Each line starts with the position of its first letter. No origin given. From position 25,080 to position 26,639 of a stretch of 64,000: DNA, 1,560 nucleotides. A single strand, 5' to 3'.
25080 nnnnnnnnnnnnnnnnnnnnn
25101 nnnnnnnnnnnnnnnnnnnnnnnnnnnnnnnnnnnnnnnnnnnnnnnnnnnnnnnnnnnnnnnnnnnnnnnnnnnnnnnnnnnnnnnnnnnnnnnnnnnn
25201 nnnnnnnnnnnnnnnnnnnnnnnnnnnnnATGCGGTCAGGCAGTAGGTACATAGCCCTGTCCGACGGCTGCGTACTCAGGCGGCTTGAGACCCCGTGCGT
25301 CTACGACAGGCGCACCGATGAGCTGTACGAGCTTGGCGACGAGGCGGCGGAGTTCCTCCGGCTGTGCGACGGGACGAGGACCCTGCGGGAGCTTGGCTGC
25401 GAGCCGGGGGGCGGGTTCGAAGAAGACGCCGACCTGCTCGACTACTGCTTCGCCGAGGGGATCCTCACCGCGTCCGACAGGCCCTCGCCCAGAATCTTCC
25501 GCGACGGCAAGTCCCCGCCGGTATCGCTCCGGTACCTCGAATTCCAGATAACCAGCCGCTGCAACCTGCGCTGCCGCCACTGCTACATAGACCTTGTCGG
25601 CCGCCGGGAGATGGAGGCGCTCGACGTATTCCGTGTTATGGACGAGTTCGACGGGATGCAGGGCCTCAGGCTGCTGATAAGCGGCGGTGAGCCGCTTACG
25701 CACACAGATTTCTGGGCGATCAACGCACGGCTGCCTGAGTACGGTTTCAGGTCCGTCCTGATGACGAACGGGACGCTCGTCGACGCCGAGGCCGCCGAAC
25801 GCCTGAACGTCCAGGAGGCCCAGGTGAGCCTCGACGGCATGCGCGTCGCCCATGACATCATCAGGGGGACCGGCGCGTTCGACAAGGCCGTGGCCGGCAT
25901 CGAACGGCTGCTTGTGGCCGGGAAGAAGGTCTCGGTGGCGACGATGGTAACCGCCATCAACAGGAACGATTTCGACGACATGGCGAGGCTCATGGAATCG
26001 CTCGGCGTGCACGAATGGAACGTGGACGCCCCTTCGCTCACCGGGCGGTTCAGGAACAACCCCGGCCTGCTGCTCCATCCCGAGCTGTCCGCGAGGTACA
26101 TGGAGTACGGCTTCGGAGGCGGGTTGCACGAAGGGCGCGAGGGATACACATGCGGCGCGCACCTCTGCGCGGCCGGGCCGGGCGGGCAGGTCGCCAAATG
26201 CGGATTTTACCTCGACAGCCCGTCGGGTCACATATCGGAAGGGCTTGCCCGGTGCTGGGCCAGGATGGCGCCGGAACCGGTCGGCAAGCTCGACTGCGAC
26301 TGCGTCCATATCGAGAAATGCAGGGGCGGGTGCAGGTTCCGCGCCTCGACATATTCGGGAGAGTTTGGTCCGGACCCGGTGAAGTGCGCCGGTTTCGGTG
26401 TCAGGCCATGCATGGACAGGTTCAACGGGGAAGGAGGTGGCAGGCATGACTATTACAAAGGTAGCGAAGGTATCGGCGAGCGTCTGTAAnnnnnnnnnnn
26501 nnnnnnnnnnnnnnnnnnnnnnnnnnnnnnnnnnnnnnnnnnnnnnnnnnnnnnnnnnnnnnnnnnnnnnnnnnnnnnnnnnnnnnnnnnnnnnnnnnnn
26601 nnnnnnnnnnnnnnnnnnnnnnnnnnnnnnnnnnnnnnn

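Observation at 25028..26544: Candidate RiPP-type pair: radical SAM/SPASM maturase with fused PqqD-like RRE and an upstream coupled 72-aa Cys-containing ORF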

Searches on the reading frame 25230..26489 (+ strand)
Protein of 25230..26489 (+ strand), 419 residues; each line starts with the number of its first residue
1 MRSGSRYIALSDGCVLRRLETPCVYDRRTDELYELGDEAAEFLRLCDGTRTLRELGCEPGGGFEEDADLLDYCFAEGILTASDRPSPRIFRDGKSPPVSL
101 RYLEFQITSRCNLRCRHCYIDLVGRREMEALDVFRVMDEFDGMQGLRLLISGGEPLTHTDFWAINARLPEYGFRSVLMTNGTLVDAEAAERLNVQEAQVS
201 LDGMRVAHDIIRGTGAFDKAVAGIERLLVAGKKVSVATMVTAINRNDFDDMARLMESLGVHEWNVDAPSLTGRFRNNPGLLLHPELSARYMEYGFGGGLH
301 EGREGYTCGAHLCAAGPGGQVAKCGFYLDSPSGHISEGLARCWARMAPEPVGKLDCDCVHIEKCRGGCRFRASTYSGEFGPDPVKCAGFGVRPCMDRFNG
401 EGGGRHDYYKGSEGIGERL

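Call 4: search_protein_families(library=pfam, proteins=[window:25230-26489:+], max_evalue=1)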
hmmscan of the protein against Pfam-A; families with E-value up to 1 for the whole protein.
window:25230-26489:+ (419 aa): 3 families
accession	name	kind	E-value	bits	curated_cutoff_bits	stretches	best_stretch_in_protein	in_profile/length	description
PF04055.27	Radical_SAM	-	6.6e-18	65.9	29.5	1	106-254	2-165/166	Radical SAM superfamily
PF17940.6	TetR_C_31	-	0.06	13.9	27.4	0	206-262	9-66/107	Tetracyclin repressor-like, C-terminal domain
PF13353.11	Fer4_12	-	0.063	14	22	1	108-203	12-115/137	4Fe-4S single cluster domain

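Call 5: search_protein_families(library=ncbifam, proteins=[window:25230-26489:+], max_evalue=1)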
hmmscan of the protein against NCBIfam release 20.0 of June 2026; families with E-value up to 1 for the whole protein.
window:25230-26489:+ (419 aa): 73 families (the best 25 are shown)
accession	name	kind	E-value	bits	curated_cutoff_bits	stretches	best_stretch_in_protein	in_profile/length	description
TIGR04051.1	rSAM_NirJ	equivalog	6.4e-31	107.6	515.45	1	106-276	7-184/354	heme d1 biosynthesis radical SAM protein NirJ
TIGR04347.1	pseudo_SAM_Halo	equivalog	4.4e-28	98.7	525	1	88-263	29-207/390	TIGR04347 family pseudo-SAM/SPASM protein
TIGR04054.1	rSAM_NirJ1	equivalog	5.2e-27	94.5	650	1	105-257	40-199/387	putative heme d1 biosynthesis radical SAM protein NirJ1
TIGR04545.1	rSAM_ahbD_hemeb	equivalog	6.8e-26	91.5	500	1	105-275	4-182/339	heme b synthase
TIGR04250.1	SCM_rSAM_ScmE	equivalog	2.5e-25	89.1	400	1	101-277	3-188/358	SynChlorMet cassette radical SAM/SPASM protein ScmE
TIGR03962.1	mycofact_rSAM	equivalog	1.9e-24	86.5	265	1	90-260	4-178/339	mycofactocin radical SAM maturase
NF050035.1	rSAM_WgK_link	exception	3.8e-23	82.1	650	1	103-275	11-191/367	radical SAM/SPASM peptide maturase WgkB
TIGR04546.1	rSAM_ahbC_deAc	equivalog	5.9e-23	81.3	650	1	105-257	43-202/390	12,18-didecarboxysiroheme deacetylase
TIGR04055.1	rSAM_NirJ2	equivalog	1.4e-22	80.7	500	1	105-265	4-171/326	putative heme d1 biosynthesis radical SAM protein NirJ2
TIGR04133.1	rSAM_w_lipo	hypoth_equivalog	3.3e-22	78.9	425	1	99-291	22-225/350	TIGR04133 family radical SAM/SPASM protein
TIGR04303.1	GeoRSP_rSAM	equivalog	6.6e-21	75.2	400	1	104-266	8-175/325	GeoRSP system radical SAM/SPASM protein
NF045574.1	sacti_mat_StsB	exception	1.6e-20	73.4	625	1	99-265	94-266/466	StsB family radical SAM/SPASM domain sactipeptide maturase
TIGR04251.1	SCM_rSAM_ScmF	equivalog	5.1e-20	72.2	400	1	100-270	3-186/353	SynChlorMet cassette radical SAM/SPASM protein ScmF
TIGR04340.1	rSAM_ACGX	hypoth_equivalog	9.3e-20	71.1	400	1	104-251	6-165/341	radical SAM/SPASM domain protein, ACGX system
TIGR04053.2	TIGR04053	equivalog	7.5e-18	64.9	395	1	106-273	13-191/366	TIGR04053 family radical SAM/SPASM domain-containing protein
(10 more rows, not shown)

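Call 7: find_homologous_proteins(query=window:25230-26486:+)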
Query window:25230-26486:+ (419 aa): 2506 proteins with E <= 0.001 among 8000 candidates; the best 120 are listed.
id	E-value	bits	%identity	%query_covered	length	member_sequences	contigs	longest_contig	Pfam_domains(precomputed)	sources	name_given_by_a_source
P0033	1.2e-219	748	78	100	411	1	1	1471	PF04055.28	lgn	-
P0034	1.2e-160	553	61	98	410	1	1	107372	PF04055.28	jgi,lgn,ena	-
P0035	1.5e-152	527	57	100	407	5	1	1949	PF04055.28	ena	-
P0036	4.9e-151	522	58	93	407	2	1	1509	PF04055.28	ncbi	-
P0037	2.4e-150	520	57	97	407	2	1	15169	PF04055.28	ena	-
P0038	5.4e-150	518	60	91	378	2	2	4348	PF04055.28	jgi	-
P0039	5.2e-148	512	55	99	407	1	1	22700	PF04055.28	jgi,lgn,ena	-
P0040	8.8e-148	511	55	98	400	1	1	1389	PF04055.28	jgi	-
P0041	7.9e-147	508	56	98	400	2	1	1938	PF04055.28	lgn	-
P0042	1.1e-141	491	54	98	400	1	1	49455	PF04055.28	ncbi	-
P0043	3.5e-140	486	55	98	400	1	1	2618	PF04055.28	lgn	-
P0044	6.4e-140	485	53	99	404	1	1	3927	PF04055.28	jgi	jgi:radical SAM protein with 4Fe4S-binding SPASM domain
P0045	2.6e-139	483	53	99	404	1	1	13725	PF04055.28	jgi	-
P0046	3.9e-139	483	53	100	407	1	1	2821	PF04055.28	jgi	jgi:radical SAM protein with 4Fe4S-binding SPASM domain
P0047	9.4e-135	468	52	96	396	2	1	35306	PF04055.28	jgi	jgi:radical SAM protein with 4Fe4S-binding SPASM domain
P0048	1.3e-132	461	54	92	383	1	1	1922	PF04055.28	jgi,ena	-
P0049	1.8e-130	454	54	98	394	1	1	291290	PF04055.28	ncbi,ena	-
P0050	1.1e-127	445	55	98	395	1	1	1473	PF04055.28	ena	-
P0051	6.7e-127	442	57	82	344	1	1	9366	PF04055.28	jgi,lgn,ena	-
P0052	3.4e-125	437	53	98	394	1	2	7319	PF04055.28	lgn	-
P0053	7.1e-125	436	52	92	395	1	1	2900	PF04055.28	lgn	-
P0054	8.6e-125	435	52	98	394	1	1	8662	PF04055.28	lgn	-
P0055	1.6e-124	435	50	92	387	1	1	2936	PF04055.28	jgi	jgi:radical SAM protein with 4Fe4S-binding SPASM domain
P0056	4.6e-123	430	50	92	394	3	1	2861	PF04055.28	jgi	-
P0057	2.7e-122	427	51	93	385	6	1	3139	PF04055.28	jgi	-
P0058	3.7e-122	427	51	92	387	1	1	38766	PF04055.28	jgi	jgi:radical SAM protein with 4Fe4S-binding SPASM domain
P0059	5.7e-121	423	49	93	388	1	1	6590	PF04055.28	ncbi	-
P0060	3.1e-120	420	49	94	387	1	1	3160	PF04055.28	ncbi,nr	ncbi:MAG: radical SAM protein [Chloroflexota bacterium]|nr:radical SAM protein [Chloroflexota bacter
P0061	3.4e-120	420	50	90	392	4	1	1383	PF04055.28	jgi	jgi:radical SAM protein with 4Fe4S-binding SPASM domain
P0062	1.0e-119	419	51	92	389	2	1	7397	PF04055.28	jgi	jgi:radical SAM protein with 4Fe4S-binding SPASM domain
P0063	1.3e-119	418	49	93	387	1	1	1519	PF04055.28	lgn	-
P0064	2.1e-119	418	49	93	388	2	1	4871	PF04055.28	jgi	jgi:radical SAM protein with 4Fe4S-binding SPASM domain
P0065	2.6e-119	417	47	93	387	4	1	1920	PF04055.28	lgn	-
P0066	4.9e-119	416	50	92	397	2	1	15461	PF04055.28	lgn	-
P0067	1.1e-118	415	50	92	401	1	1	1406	PF04055.28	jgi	-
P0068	1.3e-118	415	50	93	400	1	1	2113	PF04055.28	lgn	-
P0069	2.1e-118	414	48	94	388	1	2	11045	PF04055.28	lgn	-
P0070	1.3e-117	412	48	94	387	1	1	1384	PF04055.28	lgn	-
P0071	2.2e-117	411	49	91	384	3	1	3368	PF04055.28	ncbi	-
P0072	6.2e-117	409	49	93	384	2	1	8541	PF04055.28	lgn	-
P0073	6.7e-117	409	49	92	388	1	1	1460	PF04055.28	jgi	jgi:radical SAM protein with 4Fe4S-binding SPASM domain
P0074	6.7e-117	409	48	93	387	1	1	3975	PF04055.28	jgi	jgi:radical SAM protein with 4Fe4S-binding SPASM domain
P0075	7.6e-117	409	50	92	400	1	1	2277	PF04055.28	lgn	-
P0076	7.6e-117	409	48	92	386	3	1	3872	PF04055.28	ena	-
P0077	2.0e-116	408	47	94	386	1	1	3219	PF04055.28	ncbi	-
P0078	4.1e-116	407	49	93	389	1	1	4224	PF04055.28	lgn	-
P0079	4.3e-116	407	44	95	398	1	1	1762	PF04055.28,PF13353.12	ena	-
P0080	1.8e-115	405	49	93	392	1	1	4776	PF04055.28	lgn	-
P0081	3.5e-115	404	49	92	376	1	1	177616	PF04055.28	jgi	jgi:radical SAM protein with 4Fe4S-binding SPASM domain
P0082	4.2e-115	403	48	92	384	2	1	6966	PF04055.28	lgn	-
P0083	1.1e-114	402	49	93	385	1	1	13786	PF04055.28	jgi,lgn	jgi:radical SAM protein with 4Fe4S-binding SPASM domain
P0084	1.4e-114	402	48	93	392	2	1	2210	PF04055.28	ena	-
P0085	1.5e-114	402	48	93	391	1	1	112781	PF04055.28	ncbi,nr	ncbi:MAG: radical SAM protein [Desulfobacterota bacterium]|nr:radical SAM protein [Thermodesulfobact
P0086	5.5e-114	400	47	98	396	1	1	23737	PF04055.28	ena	-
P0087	8.0e-114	399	47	93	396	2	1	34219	PF04055.28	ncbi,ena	-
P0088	9.0e-114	399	48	93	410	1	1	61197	PF04055.28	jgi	-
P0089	1.3e-113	399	48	93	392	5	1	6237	PF04055.28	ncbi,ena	-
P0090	2.7e-113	397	47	93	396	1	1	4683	PF04055.28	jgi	jgi:radical SAM protein with 4Fe4S-binding SPASM domain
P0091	3.2e-113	397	48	93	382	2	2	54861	PF04055.28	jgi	jgi:radical SAM protein with 4Fe4S-binding SPASM domain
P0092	4.1e-113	397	48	94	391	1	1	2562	PF04055.28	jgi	-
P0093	4.1e-113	397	47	93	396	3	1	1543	PF04055.28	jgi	-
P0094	5.0e-113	397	46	93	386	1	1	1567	PF04055.28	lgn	-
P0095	6.5e-113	396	49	93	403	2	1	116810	PF04055.28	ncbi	ncbi:MAG: radical SAM protein [Thermoleophilia bacterium]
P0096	8.2e-113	396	47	92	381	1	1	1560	PF04055.28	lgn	-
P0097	9.7e-113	396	46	92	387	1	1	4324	PF04055.28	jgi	-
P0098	9.8e-113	396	48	94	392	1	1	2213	PF04055.28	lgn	-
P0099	1.1e-112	395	47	93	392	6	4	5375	PF04055.28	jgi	-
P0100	1.4e-112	395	46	93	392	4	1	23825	PF04055.28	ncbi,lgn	-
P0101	1.4e-112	395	48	93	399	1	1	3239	PF04055.28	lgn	-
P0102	1.7e-112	395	46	98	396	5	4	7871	PF04055.28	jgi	jgi:radical SAM protein with 4Fe4S-binding SPASM domain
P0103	1.7e-112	395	48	93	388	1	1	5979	PF04055.28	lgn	-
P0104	1.9e-112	395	47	93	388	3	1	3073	PF04055.28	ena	-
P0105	2.2e-112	394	47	93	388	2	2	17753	PF04055.28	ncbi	-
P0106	2.4e-112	394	48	93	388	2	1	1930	PF04055.28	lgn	-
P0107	3.0e-112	394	46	98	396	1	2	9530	PF04055.28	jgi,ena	jgi:radical SAM protein with 4Fe4S-binding SPASM domain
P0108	3.4e-112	394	47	94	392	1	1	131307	PF04055.28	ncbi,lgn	ncbi:MAG: radical SAM protein [Thermodesulfobacteriota bacterium]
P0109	3.9e-112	394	45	98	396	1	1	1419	PF04055.28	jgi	jgi:radical SAM protein with 4Fe4S-binding SPASM domain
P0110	4.2e-112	394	49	92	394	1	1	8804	PF04055.28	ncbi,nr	ncbi:MAG: radical SAM protein, partial [Thermoleophilia bacterium]|nr:radical SAM protein [Thermoleo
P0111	4.6e-112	393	47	93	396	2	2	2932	PF04055.28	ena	-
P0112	4.6e-112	393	47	93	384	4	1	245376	PF04055.28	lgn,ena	-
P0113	7.3e-112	393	47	93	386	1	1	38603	PF04055.28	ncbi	-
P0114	7.7e-112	393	47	93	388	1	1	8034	PF04055.28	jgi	jgi:radical SAM protein with 4Fe4S-binding SPASM domain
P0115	1.1e-111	392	47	93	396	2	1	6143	PF04055.28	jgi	jgi:radical SAM protein with 4Fe4S-binding SPASM domain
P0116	1.2e-111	392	46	98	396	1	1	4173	PF04055.28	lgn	-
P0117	1.8e-111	391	49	92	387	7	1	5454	PF04055.28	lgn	-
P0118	2.3e-111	391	45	98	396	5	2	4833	PF04055.28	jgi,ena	-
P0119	2.6e-111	391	50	92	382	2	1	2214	PF04055.28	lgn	-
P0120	2.9e-111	391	48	91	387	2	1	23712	PF04055.28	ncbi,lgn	-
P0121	3.1e-111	391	45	98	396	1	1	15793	PF04055.28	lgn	-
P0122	3.4e-111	391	48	92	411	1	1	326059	PF04055.28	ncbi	ncbi:MAG: radical SAM protein [Thermoleophilia bacterium]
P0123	4.1e-111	390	46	93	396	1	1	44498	PF04055.28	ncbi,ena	-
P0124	4.1e-111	390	49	92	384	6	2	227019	PF04055.28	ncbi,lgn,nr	ncbi:MAG: radical SAM protein [Actinobacteria bacterium]|nr:radical SAM protein [Actinomycetota bact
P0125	4.3e-111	390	47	93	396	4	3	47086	PF04055.28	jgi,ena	-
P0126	4.4e-111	390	46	94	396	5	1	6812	PF04055.28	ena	-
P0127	4.7e-111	390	47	94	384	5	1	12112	PF04055.28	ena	-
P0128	4.9e-111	390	45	98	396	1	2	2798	PF04055.28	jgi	-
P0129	5.0e-111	390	49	92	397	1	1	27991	PF04055.28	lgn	-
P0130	5.4e-111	390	45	98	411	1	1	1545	PF04055.28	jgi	jgi:radical SAM protein with 4Fe4S-binding SPASM domain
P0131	5.4e-111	390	47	92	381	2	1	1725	PF04055.28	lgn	-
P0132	7.0e-111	390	49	92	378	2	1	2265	PF04055.28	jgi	jgi:radical SAM protein with 4Fe4S-binding SPASM domain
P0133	8.5e-111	389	48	93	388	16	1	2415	PF04055.28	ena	-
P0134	8.7e-111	389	46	93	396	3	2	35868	PF04055.28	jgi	jgi:radical SAM protein with 4Fe4S-binding SPASM domain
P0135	8.9e-111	389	46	97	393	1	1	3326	PF04055.28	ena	-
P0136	1.0e-110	389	49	92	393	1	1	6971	PF04055.28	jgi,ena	-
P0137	1.1e-110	389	47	91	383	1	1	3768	PF04055.28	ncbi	-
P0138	1.2e-110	389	46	93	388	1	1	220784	PF04055.28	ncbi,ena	-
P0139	1.2e-110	389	46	97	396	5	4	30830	PF04055.28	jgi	jgi:radical SAM protein with 4Fe4S-binding SPASM domain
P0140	1.3e-110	389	46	97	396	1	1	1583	PF04055.28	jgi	jgi:radical SAM protein with 4Fe4S-binding SPASM domain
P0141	1.4e-110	389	46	93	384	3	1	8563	PF04055.28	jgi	jgi:radical SAM protein with 4Fe4S-binding SPASM domain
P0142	2.0e-110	388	47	92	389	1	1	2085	PF04055.28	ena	-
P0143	2.0e-110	388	46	98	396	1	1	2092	PF04055.28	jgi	jgi:radical SAM protein with 4Fe4S-binding SPASM domain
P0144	2.1e-110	388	46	93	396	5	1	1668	PF04055.28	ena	-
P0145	2.2e-110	388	46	93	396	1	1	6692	PF04055.28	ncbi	-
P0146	2.3e-110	388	47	93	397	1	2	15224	PF04055.28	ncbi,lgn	-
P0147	2.5e-110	388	47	93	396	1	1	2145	PF04055.28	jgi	jgi:radical SAM protein with 4Fe4S-binding SPASM domain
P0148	2.7e-110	388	45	98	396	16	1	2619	PF04055.28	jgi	-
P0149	2.7e-110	388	44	98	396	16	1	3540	PF04055.28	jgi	-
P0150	2.8e-110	388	48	91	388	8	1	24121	PF04055.28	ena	-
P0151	2.9e-110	387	47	92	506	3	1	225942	PF04055.28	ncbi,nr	ncbi:MAG: radical SAM protein [Syntrophobacterales bacterium]|nr:radical SAM protein [Syntrophobacte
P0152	3.1e-110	387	44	98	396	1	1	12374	PF04055.28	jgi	jgi:radical SAM protein with 4Fe4S-binding SPASM domain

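Call 12: find_encoding_contigs(protein=P0085, flank=6000, max_places=2)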
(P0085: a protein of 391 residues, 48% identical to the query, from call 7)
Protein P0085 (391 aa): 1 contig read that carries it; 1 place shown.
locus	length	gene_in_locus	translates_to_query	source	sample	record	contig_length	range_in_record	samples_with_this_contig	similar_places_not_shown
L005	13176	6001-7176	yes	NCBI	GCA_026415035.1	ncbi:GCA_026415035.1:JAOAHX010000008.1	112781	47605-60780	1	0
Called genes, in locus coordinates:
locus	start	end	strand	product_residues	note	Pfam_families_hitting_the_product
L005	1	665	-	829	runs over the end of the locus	PF12704:MacB_PCD (faint), PF02687:FtsX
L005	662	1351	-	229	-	PF00005:ABC_tran, PF13304:AAA_21 (weak)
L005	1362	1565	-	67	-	-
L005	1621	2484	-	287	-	PF02775:TPP_enzyme_C, PF12367:PFO_beta_C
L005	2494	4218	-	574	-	PF01558:POR, PF01855:POR_N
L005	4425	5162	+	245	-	PF02535:Zip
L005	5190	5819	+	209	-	PF11845:Tll0287-like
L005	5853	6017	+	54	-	-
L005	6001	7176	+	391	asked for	PF04055:Radical_SAM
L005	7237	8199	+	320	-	PF16868:NMT1_3, PF12974:Phosphonate-bd (weak), PF09084:NMT1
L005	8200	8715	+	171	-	PF08905:DUF1850 (weak)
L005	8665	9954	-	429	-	PF09861:Lar_N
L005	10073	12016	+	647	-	PF06808:DctM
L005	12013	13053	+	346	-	PF10023:Aminopep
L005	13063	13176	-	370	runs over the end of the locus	PF01658:Inos-1-P_synth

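Call 13: find_encoding_contigs(protein=P0124, flank=6000, max_places=2)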
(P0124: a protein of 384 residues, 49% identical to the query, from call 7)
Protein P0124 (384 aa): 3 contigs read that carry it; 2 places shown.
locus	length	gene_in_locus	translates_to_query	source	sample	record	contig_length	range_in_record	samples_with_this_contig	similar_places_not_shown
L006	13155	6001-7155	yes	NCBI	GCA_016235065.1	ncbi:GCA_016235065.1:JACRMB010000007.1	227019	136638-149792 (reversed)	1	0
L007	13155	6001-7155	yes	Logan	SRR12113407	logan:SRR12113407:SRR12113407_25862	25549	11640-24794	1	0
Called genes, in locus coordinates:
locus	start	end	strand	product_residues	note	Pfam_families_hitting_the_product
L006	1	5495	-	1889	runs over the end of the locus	PF13229:Beta_helix (weak), PF20148:DUF6531, PF05593:RHS_repeat (weak), PF25023:TEN_YD-shell, PF05593:RHS_repeat, PF25023:TEN_YD-shell (weak), PF05593:RHS_repeat, PF25023:TEN_YD-shell, +2 more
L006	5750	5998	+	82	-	-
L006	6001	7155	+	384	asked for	PF04055:Radical_SAM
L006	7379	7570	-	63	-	PF12797:Fer4_2 (weak), PF13237:Fer4_10 (weak), PF00037:Fer4, PF13459:Fer4_15 (weak), PF14697:Fer4_21, PF12838:Fer4_7, PF13187:Fer4_9, PF00037:Fer4 (weak), +5 more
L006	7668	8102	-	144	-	PF06133:Com_YlbF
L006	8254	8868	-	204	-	PF13453:Zn_ribbon_TFIIB (weak)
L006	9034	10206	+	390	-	-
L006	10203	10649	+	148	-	PF00520:Ion_trans (weak), PF07885:Ion_trans_2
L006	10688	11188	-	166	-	PF06897:DUF1269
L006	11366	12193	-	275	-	PF02673:BacA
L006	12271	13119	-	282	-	PF12730:ABC2_membrane_4, PF10920:DUF2705 (weak)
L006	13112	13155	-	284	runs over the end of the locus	PF00005:ABC_tran, PF13304:AAA_21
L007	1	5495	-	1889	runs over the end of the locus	PF13229:Beta_helix (weak), PF20148:DUF6531, PF05593:RHS_repeat (weak), PF25023:TEN_YD-shell, PF05593:RHS_repeat, PF25023:TEN_YD-shell (weak), PF05593:RHS_repeat, PF25023:TEN_YD-shell, +2 more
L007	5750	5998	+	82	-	-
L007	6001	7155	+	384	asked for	PF04055:Radical_SAM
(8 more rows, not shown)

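Call 14: find_encoding_contigs(protein=P0049, flank=6000, max_places=2)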
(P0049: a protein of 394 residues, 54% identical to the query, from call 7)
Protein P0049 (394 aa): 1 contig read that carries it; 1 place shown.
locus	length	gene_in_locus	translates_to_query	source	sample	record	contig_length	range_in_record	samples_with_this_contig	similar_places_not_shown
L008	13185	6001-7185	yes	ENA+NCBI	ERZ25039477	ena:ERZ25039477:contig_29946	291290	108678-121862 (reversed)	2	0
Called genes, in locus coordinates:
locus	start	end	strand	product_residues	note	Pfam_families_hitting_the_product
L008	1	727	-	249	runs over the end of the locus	PF13263:PHP_C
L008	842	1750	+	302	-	PF00291:PALP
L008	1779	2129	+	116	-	PF03150:CCP_MauG (faint), PF21342:SoxA-TsdA_cyt-c (weak)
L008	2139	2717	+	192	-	PF02525:Flavodoxin_2, PF03358:FMN_red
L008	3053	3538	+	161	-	PF13103:TonB_2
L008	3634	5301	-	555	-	PF22113:Mtrc-MtrF_II-IV_dom (faint), PF14522:Cytochrome_C7 (faint), PF14537:Cytochrom_c3_2 (faint)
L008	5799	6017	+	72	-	-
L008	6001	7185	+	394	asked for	PF04055:Radical_SAM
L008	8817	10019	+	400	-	PF00990:GGDEF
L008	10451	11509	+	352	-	-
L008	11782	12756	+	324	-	-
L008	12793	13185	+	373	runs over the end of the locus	PF11737:DUF3300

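Call 19: search_solved_structures(query=window:25230-26486:+, max_evalue=0.001, show_alignments=2)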
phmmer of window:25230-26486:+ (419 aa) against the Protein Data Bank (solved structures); distinct sequences matched with E-value up to 0.001: 5.
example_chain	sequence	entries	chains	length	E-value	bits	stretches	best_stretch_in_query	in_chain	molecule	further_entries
7vob_C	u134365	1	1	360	6.2e-12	48.5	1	84-270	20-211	Cytosylglucuronate decarboxylase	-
7voc_C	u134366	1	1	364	6.4e-12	48.5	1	84-270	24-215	Cytosylglucuronate decarboxylase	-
6c8v_A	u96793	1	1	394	1.3e-08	37.6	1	105-208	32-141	Coenzyme PQQ synthesis protein E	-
5wgg_A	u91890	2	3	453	3e-06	29.8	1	72-220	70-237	Radical SAM domain protein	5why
6efn_A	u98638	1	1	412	6.7e-06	28.7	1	104-259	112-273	Sporulation killing factor maturation protein SkfB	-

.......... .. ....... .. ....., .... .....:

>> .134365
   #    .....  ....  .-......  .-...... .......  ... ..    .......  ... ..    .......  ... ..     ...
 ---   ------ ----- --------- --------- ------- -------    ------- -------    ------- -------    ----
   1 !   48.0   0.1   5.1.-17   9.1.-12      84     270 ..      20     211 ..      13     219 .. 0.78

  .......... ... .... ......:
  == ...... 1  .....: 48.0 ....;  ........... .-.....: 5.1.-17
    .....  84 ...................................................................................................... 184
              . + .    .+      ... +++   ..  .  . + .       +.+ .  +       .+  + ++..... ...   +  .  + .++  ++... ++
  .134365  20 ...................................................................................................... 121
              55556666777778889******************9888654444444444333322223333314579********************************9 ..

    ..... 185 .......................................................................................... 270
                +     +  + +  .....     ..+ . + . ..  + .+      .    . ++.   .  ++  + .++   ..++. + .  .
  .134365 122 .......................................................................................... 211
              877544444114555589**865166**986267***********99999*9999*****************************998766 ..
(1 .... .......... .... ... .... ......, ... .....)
